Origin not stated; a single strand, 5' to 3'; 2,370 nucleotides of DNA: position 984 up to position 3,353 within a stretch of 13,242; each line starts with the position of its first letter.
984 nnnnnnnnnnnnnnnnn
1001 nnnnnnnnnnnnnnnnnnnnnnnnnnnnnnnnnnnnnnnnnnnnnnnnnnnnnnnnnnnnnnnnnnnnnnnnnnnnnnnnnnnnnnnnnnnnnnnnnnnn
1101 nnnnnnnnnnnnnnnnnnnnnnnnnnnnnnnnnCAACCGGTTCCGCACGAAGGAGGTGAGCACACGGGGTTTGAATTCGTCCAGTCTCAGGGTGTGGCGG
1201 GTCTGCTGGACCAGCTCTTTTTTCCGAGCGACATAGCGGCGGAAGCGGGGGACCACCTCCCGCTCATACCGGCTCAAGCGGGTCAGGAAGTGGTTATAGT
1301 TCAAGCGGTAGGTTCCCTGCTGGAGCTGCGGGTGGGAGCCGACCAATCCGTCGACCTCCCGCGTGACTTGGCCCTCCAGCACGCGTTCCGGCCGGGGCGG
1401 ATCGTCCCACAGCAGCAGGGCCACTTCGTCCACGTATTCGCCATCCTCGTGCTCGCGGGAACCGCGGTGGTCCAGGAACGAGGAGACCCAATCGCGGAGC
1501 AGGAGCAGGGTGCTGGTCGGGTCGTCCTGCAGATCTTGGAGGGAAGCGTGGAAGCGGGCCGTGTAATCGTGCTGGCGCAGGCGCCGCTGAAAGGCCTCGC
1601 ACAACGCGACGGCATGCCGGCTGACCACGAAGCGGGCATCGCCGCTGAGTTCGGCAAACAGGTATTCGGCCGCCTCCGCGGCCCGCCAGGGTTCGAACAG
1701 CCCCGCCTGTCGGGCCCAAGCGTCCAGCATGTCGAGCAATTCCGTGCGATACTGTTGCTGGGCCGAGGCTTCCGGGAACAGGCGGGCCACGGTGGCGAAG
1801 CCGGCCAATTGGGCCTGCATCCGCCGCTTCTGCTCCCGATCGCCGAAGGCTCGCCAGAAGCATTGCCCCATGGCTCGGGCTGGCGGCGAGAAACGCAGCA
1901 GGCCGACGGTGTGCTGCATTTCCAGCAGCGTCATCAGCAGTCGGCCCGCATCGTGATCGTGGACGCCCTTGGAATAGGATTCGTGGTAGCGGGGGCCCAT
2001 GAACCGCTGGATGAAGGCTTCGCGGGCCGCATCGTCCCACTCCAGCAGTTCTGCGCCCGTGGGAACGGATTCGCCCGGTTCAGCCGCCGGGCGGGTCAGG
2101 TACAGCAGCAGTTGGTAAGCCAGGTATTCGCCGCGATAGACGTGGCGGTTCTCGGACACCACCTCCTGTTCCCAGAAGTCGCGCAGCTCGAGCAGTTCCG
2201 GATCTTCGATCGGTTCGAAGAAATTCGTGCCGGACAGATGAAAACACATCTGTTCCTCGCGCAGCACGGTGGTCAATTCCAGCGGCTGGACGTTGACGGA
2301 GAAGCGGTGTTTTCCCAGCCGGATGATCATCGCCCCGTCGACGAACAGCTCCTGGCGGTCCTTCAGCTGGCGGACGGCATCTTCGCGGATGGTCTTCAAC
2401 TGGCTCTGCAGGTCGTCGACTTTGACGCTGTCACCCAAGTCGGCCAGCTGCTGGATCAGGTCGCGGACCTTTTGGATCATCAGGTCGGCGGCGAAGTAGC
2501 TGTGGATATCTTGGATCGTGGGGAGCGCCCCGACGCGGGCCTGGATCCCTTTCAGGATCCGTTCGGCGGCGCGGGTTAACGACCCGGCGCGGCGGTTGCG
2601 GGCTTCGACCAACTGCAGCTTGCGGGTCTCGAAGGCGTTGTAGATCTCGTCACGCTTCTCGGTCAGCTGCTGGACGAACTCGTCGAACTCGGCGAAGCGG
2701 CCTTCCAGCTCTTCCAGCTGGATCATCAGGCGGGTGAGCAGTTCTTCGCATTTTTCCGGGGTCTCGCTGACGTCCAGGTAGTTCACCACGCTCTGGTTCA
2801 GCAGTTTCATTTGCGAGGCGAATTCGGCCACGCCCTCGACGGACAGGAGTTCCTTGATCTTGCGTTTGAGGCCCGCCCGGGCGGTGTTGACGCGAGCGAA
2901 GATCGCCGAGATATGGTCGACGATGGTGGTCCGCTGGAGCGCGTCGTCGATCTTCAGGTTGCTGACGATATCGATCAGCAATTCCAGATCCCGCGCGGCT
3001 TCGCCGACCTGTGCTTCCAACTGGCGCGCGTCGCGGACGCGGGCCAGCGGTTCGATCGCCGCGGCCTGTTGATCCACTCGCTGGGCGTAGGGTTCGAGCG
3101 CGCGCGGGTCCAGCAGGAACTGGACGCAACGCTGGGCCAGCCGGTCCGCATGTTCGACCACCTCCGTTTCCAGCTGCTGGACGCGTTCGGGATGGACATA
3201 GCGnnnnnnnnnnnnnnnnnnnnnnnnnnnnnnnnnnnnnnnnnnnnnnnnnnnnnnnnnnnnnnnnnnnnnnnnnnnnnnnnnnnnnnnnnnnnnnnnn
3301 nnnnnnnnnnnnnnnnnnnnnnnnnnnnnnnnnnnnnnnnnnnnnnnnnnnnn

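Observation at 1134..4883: N-terminal ~560-aa beta-rich domain plus ~700-aa helical region preceding the AAA+ module: an unknown effector or sensor part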

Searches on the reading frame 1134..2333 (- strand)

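Call 65: search_protein_families(library=pfam, proteins=[window:1134-2333:-], max_evalue=1)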
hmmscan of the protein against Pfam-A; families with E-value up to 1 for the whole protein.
window:1134-2333:- (400 aa): 1 family
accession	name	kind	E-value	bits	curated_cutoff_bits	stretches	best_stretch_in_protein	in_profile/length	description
PF24201.1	DUF7426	-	0.019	15.6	27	1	64-144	18-99/137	Domain of unknown function (DUF7426)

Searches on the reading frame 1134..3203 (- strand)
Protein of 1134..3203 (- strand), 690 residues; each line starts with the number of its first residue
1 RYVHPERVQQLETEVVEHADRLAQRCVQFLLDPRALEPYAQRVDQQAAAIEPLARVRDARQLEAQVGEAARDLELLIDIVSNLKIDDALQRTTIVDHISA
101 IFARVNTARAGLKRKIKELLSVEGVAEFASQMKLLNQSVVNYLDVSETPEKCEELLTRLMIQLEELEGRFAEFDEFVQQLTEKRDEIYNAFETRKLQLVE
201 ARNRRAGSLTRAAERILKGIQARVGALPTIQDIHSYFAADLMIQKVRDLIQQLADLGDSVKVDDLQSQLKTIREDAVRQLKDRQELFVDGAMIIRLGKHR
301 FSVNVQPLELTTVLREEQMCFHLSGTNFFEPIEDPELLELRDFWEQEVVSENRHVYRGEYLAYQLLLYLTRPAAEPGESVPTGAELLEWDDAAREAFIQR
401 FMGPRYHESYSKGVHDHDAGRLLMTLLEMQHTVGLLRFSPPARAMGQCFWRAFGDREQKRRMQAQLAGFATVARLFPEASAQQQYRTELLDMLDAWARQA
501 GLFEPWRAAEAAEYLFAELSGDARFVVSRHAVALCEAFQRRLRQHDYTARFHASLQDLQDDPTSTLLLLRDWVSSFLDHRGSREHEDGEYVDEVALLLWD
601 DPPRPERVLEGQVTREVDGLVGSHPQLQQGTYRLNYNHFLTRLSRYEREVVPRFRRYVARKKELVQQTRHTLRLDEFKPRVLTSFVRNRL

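Call 26: find_homologous_proteins(query=window:1134-3203:-)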
Query window:1134-3203:- (690 aa): 300 proteins with E <= 0.001 among 8000 candidates; the best 120 are listed.
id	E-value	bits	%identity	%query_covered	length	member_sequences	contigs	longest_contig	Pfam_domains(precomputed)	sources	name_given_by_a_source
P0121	8.3e-223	760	53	100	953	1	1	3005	PF00004.36,PF25472.2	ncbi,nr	ncbi:MAG: AAA family ATPase, partial [Pirellulaceae bacterium]|nr:AAA family ATPase [Pirellulaceae b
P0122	3.3e-219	748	57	92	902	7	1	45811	PF00004.36,PF05496.19,PF25472.2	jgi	-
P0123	6.9e-217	740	52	100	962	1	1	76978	PF12458.14,PF25472.2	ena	-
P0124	3.0e-209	715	53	99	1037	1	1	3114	PF00004.36,PF25472.2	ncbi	ncbi:MAG: AAA family ATPase, partial [Planctomycetales bacterium]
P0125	1.1e-207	710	53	93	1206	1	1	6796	PF12458.14,PF25472.2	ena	-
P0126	4.9e-204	698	50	87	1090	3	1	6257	PF00004.36,PF13401.13,PF07728.21,PF25472.2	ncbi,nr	ncbi:MAG: AAA family ATPase, partial [Desulfobacteraceae bacterium]|nr:AAA family ATPase [Desulfobac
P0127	1.5e-202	693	52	93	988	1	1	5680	PF12458.14,PF25472.2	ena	-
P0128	7.7e-195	667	56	81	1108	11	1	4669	PF00004.36,PF13401.13,PF05496.19,PF07728.21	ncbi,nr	ncbi:MAG: AAA family ATPase, partial [Planctomycetales bacterium]|nr:AAA family ATPase [Planctomycet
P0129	3.6e-194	665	51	94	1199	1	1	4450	PF00004.36,PF05496.19,PF07728.21,PF25472.2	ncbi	ncbi:MAG: ATP-binding protein, partial [Planctomycetota bacterium]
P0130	1.2e-191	657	58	78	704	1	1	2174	PF12458.14,PF25472.2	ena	-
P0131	2.1e-190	653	53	86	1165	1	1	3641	PF12458.14,PF25472.2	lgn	-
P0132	6.0e-189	648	47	100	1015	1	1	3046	PF00004.36,PF13401.13,PF07728.21,PF25472.2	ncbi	ncbi:MAG: AAA family ATPase, partial [Phycisphaerales bacterium]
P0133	1.5e-187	643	47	100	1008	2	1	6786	PF00004.36,PF13401.13,PF05496.19,PF07728.21,PF25472.2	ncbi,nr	ncbi:MAG TPA: AAA family ATPase, partial [Bacteroidetes bacterium]|nr:AAA family ATPase [Bacteroidot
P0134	5.7e-185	635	46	99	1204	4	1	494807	PF00004.36,PF13401.13,PF05496.19,PF07728.21,PF25472.2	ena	-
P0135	9.1e-183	627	46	98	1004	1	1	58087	PF12458.14,PF25472.2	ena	-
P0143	2.1e-178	613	45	99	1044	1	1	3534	PF00004.36,PF13401.13,PF25472.2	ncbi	ncbi:MAG: ATP-binding protein, partial [Limisphaerales bacterium]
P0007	1.8e-177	610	60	70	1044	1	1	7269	PF12458.14,PF25472.2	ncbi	ncbi:MAG: DNA repair ATPase, partial [Pirellulaceae bacterium]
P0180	5.0e-156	539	41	100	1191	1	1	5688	PF00004.36,PF05496.19,PF07728.21,PF25472.2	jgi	jgi:MoxR-like ATPase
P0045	9.9e-144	498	48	71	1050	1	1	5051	PF12458.14,PF25472.2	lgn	-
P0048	1.9e-142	494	49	69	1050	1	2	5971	PF12458.14,PF25472.2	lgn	-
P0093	1.9e-138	481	48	69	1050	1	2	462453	PF12458.14,PF25472.2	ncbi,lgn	-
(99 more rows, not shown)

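Call 42: predict_structure(alignment_id=A2)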
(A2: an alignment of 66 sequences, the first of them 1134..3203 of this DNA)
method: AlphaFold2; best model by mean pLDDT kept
length: 690 residues; sequences in the alignment: 66
mean_pLDDT: 89.6   pTM: 0.58
mean pLDDT of the five models: 89.6, 89.0, 88.6, 88.3, 86.3
residues with pLDDT >= 90: 492; 70-90: 145; 50-70: 36; < 50: 17
segments of 3 or more residues with pLDDT < 50: 284-296, 299-301
pLDDT, mean of each block of 10 residues (from residue 1): 75 87 88 90 93 90 92 90 85 89 92 89 87 94 93 95 94 92 96 94 91 93 87 87 93 90 92 82 41 49 67 96 91 97 95 96 95 85 95 93 74 87 97 95 97 94 95 88 91 97 95 96 92 97 98 96 97 96 82 96 91 96 96 96 95 97 96 77 56
secondary structure, 60 per line:
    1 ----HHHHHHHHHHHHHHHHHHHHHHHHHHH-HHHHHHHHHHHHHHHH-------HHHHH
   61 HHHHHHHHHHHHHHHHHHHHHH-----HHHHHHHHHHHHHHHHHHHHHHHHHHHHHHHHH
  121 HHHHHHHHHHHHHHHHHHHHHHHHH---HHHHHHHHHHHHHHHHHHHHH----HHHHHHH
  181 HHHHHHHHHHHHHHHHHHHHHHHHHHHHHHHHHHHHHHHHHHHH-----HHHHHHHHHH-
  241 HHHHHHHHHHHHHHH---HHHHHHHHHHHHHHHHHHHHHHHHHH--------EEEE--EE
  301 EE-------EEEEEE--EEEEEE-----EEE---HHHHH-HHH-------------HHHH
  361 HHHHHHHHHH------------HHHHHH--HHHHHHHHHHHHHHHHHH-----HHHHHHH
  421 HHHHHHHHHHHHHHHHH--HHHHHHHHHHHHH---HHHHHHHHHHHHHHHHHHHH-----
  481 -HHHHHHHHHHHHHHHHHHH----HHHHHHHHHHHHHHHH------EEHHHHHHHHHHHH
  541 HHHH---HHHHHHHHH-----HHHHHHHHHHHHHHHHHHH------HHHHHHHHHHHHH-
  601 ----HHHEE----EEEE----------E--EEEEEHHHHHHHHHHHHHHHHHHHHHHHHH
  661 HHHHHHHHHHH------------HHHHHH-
elements in order (helices of 4 or more, strands of 3 or more residues): H5-31 H33-48 H56-82 H88-145 H149-169 H174-224 H230-239 H241-255 H259-284 E293-296 E299-302 E310-315 E318-323 E329-331 H335-339 H357-370 H383-388 H391-408 H414-437 H440-452 H456-475 H482-500 H505-520 H529-544 H548-556 H562-580 H587-599 E614-617 E631-635 H636-671 H684-689

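Call 53: search_solved_structures(query=A2, max_evalue=1)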
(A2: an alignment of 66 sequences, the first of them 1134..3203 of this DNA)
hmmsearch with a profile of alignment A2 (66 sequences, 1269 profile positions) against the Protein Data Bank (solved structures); distinct sequences matched with E-value up to 1: 96 (the best 60 are shown).
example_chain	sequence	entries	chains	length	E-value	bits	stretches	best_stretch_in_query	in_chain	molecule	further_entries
7swl_A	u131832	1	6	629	6.7e-05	24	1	875-941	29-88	Rix7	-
7t3i_A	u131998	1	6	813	0.00021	22.4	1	875-941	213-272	Rix7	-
6mat_A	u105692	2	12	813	0.00021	22.4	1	875-941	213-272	Rix7 mutant | Rix7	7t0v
1ixr_C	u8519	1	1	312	0.00033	21.8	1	898-942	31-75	RuvB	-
1ixs_B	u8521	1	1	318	0.00033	21.7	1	898-942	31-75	RuvB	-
8efv_D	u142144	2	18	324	0.00034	21.7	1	898-942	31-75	Holliday junction ATP-dependent DNA helicase RuvB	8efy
1hqc_A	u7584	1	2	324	0.00034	21.7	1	898-942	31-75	RUVB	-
7wub_C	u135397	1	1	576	0.0011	20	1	908-964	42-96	Transitional endoplasmic reticulum ATPase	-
9dx3_A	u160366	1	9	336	0.0011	20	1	898-942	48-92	Holliday junction branch migration complex subunit RuvB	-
9dx4_A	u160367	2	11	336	0.0012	19.9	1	898-942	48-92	Holliday junction branch migration complex subunit RuvB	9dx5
7wub_D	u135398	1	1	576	0.0013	19.8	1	908-964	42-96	Transitional endoplasmic reticulum ATPase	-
6mck_A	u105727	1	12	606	0.0015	19.6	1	908-964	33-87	Transitional endoplasmic reticulum ATPase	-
7pbl_A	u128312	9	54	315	0.0019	19.2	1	901-944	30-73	Holliday junction ATP-dependent DNA helicase RuvB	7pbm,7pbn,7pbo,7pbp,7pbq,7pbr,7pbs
7rlj_A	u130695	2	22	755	0.0026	18.8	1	908-963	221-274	Transitional endoplasmic reticulum ATPase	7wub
8yka_A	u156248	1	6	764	0.0026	18.7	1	908-963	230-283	Transitional endoplasmic reticulum ATPase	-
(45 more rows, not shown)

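Call 58: fold_search(model_id=the predicted structure, library=pdb)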
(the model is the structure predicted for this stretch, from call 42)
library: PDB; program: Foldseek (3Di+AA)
matches with E <= 10: 269; with E <= 0.001: 0
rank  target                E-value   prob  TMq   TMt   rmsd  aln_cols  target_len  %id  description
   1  3edv_B                1.0e-02  1.00  0.22  0.39   8.7       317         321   15  Crystal Structure of Repeats 14-16 of Beta2-Spectrin (released 2009-01-20)
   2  3edv_A                2.0e-02  1.00  0.22  0.36   9.0       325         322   14  Crystal Structure of Repeats 14-16 of Beta2-Spectrin (released 2009-01-20)
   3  3kbt_B                6.8e-02  1.00  0.23  0.44   8.9       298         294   13  Crystal structure of the ankyrin binding domain of human erythroid beta spectrin (repeats 13-15) in complex with the s (released 2010-02-02)
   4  6m3p_A                1.2e-01  0.99  0.21  0.39   9.6       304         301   15  Crystal structure of AnkG/beta2-spectrin complex (released 2020-05-13)
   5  4tql_B                1.6e-01  0.57  0.10  0.23  48.4       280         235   14  Computationally designed three helix bundle (released 2014-10-15)
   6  1u4q_A                2.1e-01  0.97  0.18  0.32  11.5       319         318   12  Crystal Structure of Repeats 15, 16 and 17 of Chicken Brain Alpha Spectrin (released 2004-10-19)
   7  5j1i_A                2.1e-01  0.60  0.14  0.22  19.3       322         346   15  Structure of the spectrin repeats 7, 8, and 9 of the plakin domain of plectin (released 2016-07-20)
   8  6m3q_F                2.4e-01  0.99  0.22  0.44   8.8       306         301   13  Crystal structure of AnkB/beta4-spectrin complex (released 2020-05-13)
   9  3kbt_A                3.3e-01  0.98  0.22  0.45   8.8       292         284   11  Crystal structure of the ankyrin binding domain of human erythroid beta spectrin (repeats 13-15) in complex with the s (released 2010-02-02)
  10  3kbu_B                3.3e-01  0.97  0.22  0.40   9.0       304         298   13  Crystal structure of the ankyrin binding domain of human erythroid beta spectrin (repeats 13-15) in complex with the s (released 2010-02-02)
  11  1u4q_B                3.5e-01  0.89  0.17  0.30  11.9       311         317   12  Crystal Structure of Repeats 15, 16 and 17 of Chicken Brain Alpha Spectrin (released 2004-10-19)
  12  4tql_A                3.5e-01  0.41  0.10  0.23  48.2       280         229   14  Computationally designed three helix bundle (released 2014-10-15)
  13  6o3e_B                3.5e-01  0.08  0.09  0.11  36.0       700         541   11  mouse aE-catenin 82-883 (released 2019-11-13)
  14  6m3r_F                3.8e-01  0.94  0.20  0.40  10.2       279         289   14  Crystal structure of AnkG/beta4-spectrin complex (released 2020-05-13)
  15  8fbj                  3.8e-01  0.72  0.13  0.26  30.9       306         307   15  Improving the secretion of designed protein assemblies through negative design of cryptic transmembrane domains (released 2023-03-22)
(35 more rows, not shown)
